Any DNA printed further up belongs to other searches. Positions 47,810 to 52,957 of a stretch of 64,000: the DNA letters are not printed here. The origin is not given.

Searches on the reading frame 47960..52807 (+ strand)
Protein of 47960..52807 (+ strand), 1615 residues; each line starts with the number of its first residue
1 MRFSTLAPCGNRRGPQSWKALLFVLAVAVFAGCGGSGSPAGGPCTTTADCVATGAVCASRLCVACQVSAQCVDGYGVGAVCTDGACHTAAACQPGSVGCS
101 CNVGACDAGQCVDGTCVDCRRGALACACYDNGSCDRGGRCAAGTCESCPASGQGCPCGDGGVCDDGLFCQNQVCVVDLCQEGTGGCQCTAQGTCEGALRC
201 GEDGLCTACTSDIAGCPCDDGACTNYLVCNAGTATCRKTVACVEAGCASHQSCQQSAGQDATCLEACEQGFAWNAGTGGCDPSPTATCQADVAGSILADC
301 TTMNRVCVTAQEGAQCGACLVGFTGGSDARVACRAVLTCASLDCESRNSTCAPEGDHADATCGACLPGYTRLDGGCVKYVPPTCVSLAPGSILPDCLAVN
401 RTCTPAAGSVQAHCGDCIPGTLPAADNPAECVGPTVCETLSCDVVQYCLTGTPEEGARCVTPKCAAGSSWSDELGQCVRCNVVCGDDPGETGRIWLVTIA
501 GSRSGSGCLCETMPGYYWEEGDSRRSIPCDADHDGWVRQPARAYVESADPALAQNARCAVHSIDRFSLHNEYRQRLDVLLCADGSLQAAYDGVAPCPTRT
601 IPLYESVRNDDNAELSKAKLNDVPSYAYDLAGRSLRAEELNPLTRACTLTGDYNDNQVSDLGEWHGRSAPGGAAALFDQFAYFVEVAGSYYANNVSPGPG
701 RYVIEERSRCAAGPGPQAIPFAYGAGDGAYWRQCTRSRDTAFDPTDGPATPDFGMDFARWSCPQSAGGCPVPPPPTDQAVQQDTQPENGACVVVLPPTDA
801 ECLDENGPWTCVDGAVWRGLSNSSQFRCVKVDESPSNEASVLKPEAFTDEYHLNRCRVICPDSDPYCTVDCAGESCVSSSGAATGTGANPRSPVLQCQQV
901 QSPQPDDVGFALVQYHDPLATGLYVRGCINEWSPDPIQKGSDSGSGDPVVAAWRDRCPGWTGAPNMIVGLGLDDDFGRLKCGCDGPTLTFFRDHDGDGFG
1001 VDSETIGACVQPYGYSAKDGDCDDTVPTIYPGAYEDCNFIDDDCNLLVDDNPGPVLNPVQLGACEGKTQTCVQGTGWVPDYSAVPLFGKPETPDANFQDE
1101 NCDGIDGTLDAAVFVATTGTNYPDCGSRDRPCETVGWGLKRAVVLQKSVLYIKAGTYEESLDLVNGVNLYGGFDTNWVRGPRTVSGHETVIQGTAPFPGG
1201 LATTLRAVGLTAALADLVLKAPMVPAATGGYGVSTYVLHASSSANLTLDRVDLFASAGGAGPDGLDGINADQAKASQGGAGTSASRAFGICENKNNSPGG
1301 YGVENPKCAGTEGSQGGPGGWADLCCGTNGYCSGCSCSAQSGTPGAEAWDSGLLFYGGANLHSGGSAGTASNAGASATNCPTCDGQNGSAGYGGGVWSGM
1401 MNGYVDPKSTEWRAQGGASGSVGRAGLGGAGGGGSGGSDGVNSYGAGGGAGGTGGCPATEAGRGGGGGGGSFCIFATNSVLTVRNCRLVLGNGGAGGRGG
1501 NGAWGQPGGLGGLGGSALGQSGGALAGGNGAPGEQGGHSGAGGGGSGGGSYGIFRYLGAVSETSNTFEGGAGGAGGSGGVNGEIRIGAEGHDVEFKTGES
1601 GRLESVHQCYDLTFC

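Call 13: search_protein_families(library=pfam, proteins=[window:47960-52807:+], max_evalue=0.01)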
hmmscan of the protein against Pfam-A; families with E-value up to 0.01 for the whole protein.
window:47960-52807:+ (1615 aa): 1 family
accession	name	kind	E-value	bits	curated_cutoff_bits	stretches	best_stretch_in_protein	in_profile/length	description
PF11617.13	Cu-binding_MopE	-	6.8e-07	29.9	27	1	1021-1049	1-29/30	Putative metal-binding motif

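Call 53: search_protein_families(library=ncbifam, proteins=[window:47960-52807:+], max_evalue=0.01)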
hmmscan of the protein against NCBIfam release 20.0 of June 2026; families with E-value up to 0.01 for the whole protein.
window:47960-52807:+ (1615 aa): 0 families
